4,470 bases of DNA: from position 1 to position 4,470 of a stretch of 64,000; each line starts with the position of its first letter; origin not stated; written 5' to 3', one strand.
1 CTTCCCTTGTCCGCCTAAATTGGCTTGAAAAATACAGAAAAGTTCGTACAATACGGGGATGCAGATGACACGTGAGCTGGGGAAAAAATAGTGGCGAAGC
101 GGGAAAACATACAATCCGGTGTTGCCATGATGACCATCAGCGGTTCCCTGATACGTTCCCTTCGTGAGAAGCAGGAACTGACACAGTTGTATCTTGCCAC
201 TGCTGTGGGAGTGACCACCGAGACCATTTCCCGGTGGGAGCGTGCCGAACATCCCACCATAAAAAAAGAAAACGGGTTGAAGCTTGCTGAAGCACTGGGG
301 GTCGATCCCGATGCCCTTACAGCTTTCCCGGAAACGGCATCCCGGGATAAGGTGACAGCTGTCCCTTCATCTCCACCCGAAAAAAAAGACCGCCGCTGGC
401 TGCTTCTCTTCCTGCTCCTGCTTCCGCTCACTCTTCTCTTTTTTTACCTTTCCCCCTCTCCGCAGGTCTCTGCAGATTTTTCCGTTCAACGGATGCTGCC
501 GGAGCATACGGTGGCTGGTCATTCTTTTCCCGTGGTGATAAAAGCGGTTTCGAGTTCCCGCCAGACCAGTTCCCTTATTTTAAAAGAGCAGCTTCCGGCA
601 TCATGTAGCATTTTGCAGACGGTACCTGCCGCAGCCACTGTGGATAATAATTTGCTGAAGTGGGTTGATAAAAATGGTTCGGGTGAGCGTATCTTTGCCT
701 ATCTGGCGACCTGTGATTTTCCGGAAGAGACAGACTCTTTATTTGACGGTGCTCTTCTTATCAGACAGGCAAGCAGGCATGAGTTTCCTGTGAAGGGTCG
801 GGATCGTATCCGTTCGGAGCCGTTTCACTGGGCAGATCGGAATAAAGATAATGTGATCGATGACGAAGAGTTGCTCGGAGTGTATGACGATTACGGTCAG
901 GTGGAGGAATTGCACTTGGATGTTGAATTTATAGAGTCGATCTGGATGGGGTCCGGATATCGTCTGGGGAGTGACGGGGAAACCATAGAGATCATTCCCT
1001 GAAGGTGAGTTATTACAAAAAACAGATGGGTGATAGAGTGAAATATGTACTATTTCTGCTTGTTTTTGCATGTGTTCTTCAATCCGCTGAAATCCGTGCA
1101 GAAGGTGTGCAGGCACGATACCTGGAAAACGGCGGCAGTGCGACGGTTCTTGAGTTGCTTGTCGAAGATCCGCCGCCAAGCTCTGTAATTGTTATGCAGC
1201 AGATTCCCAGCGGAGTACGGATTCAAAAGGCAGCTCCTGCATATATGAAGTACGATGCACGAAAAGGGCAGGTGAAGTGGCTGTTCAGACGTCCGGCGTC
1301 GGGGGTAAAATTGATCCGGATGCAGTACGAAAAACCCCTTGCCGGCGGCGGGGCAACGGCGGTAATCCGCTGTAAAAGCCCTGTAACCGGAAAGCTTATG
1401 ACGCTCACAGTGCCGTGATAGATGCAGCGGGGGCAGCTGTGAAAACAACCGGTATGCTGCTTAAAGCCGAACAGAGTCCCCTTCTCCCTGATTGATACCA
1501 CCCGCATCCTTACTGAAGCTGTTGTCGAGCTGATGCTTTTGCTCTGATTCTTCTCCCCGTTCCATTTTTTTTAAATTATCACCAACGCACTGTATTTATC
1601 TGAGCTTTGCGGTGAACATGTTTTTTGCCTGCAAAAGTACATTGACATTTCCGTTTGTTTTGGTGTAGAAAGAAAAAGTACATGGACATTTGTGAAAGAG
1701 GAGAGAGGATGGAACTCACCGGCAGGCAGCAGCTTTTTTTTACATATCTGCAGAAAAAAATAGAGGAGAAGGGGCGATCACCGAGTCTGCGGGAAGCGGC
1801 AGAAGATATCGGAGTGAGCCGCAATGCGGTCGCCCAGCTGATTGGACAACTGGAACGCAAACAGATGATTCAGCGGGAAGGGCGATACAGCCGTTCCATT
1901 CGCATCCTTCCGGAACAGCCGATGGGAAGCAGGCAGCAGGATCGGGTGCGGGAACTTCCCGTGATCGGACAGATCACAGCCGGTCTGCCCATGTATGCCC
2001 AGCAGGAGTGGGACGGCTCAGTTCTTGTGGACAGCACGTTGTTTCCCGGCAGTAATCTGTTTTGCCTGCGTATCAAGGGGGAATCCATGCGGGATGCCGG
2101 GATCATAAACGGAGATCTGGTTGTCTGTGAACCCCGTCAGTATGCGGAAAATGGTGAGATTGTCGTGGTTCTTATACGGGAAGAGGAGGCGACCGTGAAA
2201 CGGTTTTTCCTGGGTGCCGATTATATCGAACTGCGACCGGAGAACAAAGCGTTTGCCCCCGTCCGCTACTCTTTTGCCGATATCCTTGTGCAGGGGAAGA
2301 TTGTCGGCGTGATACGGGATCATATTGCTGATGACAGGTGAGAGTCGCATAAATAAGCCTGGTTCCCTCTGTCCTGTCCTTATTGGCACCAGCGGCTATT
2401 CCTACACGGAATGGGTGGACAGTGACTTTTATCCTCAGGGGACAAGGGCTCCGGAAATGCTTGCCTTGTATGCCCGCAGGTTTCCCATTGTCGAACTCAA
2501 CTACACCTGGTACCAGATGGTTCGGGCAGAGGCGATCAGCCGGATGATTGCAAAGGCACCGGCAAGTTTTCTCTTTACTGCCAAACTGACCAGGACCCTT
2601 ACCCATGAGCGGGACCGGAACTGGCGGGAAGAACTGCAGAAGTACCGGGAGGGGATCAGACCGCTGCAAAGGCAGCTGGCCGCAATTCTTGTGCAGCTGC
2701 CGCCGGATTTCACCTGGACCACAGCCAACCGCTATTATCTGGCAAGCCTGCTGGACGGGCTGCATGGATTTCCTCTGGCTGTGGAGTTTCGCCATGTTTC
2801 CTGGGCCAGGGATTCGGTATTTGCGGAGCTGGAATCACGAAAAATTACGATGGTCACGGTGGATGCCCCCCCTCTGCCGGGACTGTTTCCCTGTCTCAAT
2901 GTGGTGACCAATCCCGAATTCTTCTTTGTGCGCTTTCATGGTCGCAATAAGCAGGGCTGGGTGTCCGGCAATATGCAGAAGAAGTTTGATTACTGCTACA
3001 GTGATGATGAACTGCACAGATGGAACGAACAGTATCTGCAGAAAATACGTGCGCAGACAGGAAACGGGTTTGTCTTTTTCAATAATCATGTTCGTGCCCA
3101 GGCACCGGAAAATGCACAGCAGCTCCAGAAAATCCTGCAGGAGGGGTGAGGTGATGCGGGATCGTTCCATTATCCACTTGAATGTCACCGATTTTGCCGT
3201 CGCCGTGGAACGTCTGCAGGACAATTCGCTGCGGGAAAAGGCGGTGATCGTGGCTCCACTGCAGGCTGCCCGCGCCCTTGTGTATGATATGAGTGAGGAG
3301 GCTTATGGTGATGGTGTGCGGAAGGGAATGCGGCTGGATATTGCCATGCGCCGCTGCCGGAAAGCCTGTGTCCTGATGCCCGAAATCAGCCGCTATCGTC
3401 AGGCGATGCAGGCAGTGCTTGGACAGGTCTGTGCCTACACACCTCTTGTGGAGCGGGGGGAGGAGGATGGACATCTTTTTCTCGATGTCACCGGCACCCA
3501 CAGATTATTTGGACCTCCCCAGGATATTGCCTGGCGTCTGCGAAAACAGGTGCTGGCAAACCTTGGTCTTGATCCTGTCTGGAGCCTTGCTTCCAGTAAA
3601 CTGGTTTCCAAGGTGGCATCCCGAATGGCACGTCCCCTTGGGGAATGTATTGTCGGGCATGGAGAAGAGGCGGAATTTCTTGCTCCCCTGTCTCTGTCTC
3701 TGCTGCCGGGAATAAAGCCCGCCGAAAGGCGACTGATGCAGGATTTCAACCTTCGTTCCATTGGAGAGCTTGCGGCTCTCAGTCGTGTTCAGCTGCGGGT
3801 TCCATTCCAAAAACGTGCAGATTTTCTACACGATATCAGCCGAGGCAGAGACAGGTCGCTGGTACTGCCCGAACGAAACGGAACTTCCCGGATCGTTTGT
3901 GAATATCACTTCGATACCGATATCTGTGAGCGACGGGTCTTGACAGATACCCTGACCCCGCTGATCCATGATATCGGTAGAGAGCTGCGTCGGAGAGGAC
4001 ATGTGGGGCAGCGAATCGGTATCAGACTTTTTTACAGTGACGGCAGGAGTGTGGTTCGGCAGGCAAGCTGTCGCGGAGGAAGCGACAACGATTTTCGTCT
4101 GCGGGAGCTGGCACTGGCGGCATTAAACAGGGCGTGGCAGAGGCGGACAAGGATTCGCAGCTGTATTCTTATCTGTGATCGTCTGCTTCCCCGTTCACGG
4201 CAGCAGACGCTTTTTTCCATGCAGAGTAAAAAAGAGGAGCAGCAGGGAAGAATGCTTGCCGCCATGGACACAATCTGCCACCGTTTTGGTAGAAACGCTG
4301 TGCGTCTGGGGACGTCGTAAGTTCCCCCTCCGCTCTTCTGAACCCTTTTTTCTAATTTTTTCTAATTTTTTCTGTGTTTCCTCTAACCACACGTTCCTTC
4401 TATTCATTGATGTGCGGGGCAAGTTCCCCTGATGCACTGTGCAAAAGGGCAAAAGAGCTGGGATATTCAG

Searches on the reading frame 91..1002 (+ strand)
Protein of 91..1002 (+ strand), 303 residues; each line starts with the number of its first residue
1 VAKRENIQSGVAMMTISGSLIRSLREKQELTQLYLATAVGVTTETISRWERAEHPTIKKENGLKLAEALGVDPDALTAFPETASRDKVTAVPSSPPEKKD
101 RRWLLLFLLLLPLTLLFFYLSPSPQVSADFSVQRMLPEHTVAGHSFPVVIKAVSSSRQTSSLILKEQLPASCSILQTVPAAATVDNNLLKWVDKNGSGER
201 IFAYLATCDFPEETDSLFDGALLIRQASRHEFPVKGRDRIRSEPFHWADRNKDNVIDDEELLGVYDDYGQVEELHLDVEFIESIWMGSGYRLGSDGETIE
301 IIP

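Call 4: search_protein_families(library=pfam, proteins=[window:91-1002:+])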
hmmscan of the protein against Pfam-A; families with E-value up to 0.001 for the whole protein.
window:91-1002:+ (303 aa): 4 families
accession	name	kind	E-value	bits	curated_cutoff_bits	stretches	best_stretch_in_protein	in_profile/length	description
PF01381.28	HTH_3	-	1.2e-12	48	23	1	21-76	1-55/55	Helix-turn-helix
PF13560.12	HTH_31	-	9.3e-09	35.9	27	1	18-76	3-61/64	Helix-turn-helix domain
PF12844.13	HTH_19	-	1.8e-05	25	30.2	1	18-76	1-58/64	Helix-turn-helix domain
PF03504.19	Chlam_OMP6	-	2.9e-05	24.7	34.1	1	131-200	13-82/91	Chlamydia cysteine-rich outer membrane protein 6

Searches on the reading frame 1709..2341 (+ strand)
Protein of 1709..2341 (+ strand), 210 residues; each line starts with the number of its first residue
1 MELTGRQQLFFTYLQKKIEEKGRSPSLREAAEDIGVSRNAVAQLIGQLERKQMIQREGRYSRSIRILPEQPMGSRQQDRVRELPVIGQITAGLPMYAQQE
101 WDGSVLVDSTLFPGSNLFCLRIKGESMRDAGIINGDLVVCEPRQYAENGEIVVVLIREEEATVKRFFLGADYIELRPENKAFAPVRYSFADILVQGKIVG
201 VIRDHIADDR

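Call 4: search_protein_families(library=pfam, proteins=[window:1709-2341:+])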
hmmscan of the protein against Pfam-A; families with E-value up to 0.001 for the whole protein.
window:1709-2341:+ (210 aa): 2 families
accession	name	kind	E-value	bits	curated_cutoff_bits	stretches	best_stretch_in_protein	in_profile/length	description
PF00717.28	Peptidase_S24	-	3.6e-28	98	23.3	1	84-199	1-116/116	Peptidase S24-like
PF01726.22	LexA_DNA_bind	-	4.2e-09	36.5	23.7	1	2-62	3-64/65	LexA DNA binding domain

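Call 18: find_related_loci(query=window:1709-2341:+, collection=genome_contigs, flank=3000)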
Query window:1709-2341:+ (210 aa) in genome_contigs; peptide patterns used: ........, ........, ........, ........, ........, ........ (x = any residue, [..] = any of these).
429 stretches matched a pattern; 268 encode a relative of the query (tblastn E <= 1e-3); the best 80 are kept; 80 distinct loci.
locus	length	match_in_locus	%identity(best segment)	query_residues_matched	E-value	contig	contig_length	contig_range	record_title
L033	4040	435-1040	80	1-204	4e-110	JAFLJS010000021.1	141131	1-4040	MAG: Desulfocapsa sp. isolate MC-05 c_000000170817, whole genome shotgun sequence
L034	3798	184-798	79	1-205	2e-109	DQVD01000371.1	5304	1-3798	MAG TPA_asm: Desulfocapsa sulfexigens isolate SZUA-1500 k95_280881, whole genome shotgun sequence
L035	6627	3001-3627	76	1-209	2e-107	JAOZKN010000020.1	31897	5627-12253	MAG: Desulfocapsa sp. isolate GMC10_bin_7 NODE_456_length_31897_cov_19.022612, whole genome shotgun sequence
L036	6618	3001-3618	75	1-207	2e-105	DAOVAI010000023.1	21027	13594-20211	MAG TPA_asm: Pseudomonadota bacterium isolate CSMAG_975 CSMAG_975_k141_927067_length_21027_cov_9.3644, whole genome shot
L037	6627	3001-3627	75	1-207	1e-104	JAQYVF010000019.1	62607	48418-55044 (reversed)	MAG: Desulfocapsa sp. isolate Sva_acohol_bin16 k141_332285_length_62607_cov_233.3741, whole genome shotgun sequence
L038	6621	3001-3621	75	1-207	8e-105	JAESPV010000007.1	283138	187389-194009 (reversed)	MAG: Desulfocapsa sp. isolate NORP205 14157, whole genome shotgun sequence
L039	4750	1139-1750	75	1-205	1e-103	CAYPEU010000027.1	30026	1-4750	MAG TPA_asm: uncultured Desulfocapsa sp. isolate SRP167671_co2_261 genome assembly, contig: NODE_2015_length_30026_cov_8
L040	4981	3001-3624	74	1-209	9e-103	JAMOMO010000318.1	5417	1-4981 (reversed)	MAG: Desulfobulbaceae bacterium isolate 4281-140_metabat1_scaf2bin.006 4281-140_scaffold_3957_c2, whole genome shotgun s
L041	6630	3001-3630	70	1-209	2e-101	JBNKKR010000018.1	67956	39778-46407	MAG: Desulfocapsaceae bacterium isolate H1H2.bin.35.strict NODE_18_length_67956_cov_5.922185, whole genome shotgun seque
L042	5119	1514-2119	75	1-203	1e-101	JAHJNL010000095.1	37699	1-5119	MAG: Proteobacteria bacterium isolate Old_saline_glass_biofilm.mb.15 Old_saline_glass_b.mb.15_k141_65637, whole genome s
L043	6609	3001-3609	74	1-205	9e-101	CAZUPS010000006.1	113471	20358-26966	MAG TPA_asm: uncultured Desulfocapsa sp. isolate binchicken_co47_206 genome assembly, contig: NODE_85_length_113471_cov_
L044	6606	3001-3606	73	1-203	2e-100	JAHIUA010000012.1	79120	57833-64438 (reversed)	MAG: Proteobacteria bacterium isolate MM_PC_MetaG.mb.230 MM_PC_MetaG.mb.230_k141_129663, whole genome shotgun sequence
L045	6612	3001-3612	74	1-205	2e-100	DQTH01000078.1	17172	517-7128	MAG TPA_asm: Desulfocapsa sulfexigens isolate SZUA-1410 k95_412743, whole genome shotgun sequence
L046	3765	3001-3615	73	1-206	2e-100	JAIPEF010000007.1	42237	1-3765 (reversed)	MAG: Desulfocapsa sp. isolate Tobar13.5m-G31 Tobar13-5m-C1018, whole genome shotgun sequence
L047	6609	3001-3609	72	1-205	1e-100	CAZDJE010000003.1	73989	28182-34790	MAG TPA_asm: uncultured Desulfocapsa sp. isolate binchicken_co47_151 genome assembly, contig: NODE_195_length_73989_cov_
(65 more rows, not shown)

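Call 47: search_solved_structures(query=window:1709-2341:+, show_alignments=3, max_evalue=0.00001)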
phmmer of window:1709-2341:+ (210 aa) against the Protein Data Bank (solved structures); distinct sequences matched with E-value up to 0.00001: 20.
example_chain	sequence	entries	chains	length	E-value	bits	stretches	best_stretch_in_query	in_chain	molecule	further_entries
7b5g_A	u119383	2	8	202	4.7e-29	105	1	3-204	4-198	LexA repressor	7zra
7ocj_A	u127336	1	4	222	6.6e-29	104.5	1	3-204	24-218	LexA repressor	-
1jhh_A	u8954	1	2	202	1.2e-28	103.6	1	3-204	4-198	LEXA REPRESSOR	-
3jso_A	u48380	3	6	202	3.2e-28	102.3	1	3-204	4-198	LexA repressor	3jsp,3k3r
8trg_I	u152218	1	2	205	3.3e-28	102.2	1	3-204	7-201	LexA repressor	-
1jhf_A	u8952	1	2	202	4.4e-28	101.8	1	3-204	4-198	LEXA REPRESSOR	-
8s7g_A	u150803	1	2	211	1.1e-27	100.5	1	2-203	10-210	LexA repressor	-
3k2z_A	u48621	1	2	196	9.5e-25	90.9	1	1-203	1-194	LexA repressor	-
1jhc_A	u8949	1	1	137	3.7e-22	82.5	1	78-204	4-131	LEXA REPRESSOR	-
8gms_A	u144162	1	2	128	7.2e-21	78.3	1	83-204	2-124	LexA repressor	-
1jhe_A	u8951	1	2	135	1.1e-19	74.4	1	78-204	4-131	LEXA REPRESSOR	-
8b0v_A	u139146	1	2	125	5.1e-19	72.2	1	83-203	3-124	LexA repressor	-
6a2q_A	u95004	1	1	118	6.4e-13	52.3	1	94-203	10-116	LexA repressor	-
6a2r_A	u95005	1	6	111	7.3e-13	52.1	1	108-203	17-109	LexA repressor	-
6a2s_A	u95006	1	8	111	1.9e-12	50.8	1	108-203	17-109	LexA repressor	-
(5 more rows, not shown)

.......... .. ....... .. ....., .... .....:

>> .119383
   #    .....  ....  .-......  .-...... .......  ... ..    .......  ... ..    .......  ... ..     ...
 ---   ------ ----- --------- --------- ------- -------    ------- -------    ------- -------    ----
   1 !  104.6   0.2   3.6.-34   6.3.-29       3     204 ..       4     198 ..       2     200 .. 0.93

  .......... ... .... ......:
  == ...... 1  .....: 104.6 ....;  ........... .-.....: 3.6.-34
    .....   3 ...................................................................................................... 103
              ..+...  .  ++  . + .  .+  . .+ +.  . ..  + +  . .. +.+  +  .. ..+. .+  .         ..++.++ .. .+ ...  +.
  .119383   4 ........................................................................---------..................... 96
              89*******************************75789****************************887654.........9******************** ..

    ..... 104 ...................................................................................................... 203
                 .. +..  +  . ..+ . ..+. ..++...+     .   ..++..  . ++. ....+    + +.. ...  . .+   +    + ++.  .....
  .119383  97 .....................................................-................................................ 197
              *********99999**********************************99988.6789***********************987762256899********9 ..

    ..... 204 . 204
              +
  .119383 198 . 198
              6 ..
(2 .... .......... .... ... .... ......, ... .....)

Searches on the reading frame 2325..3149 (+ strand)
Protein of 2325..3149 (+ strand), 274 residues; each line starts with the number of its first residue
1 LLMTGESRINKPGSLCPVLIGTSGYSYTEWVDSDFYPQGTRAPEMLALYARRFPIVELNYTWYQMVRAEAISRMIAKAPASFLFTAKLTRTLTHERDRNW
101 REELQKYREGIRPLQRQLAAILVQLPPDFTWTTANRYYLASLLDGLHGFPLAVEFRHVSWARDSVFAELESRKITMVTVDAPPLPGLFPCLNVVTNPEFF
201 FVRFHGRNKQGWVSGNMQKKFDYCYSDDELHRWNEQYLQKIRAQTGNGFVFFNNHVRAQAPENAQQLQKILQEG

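Call 4: search_protein_families(library=pfam, proteins=[window:2325-3149:+])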
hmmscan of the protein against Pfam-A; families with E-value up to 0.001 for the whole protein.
window:2325-3149:+ (274 aa): 1 family
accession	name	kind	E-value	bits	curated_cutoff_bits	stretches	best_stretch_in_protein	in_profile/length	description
PF01904.24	DUF72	-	4.8e-60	203.7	25.3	1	36-269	1-216/217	Protein of unknown function DUF72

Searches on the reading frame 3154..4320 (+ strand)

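Call 4: search_protein_families(library=pfam, proteins=[window:3154-4320:+])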
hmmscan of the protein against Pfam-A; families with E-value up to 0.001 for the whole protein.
window:3154-4320:+ (388 aa): 2 families
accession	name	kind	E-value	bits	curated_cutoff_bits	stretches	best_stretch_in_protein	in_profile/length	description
PF00817.25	IMS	-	3.5e-28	98.8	23.2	1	11-157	3-148/148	impB/mucB/samB family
PF11799.13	IMS_C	-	9.9e-09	36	20.7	1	247-351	4-106/109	impB/mucB/samB family C-terminal domain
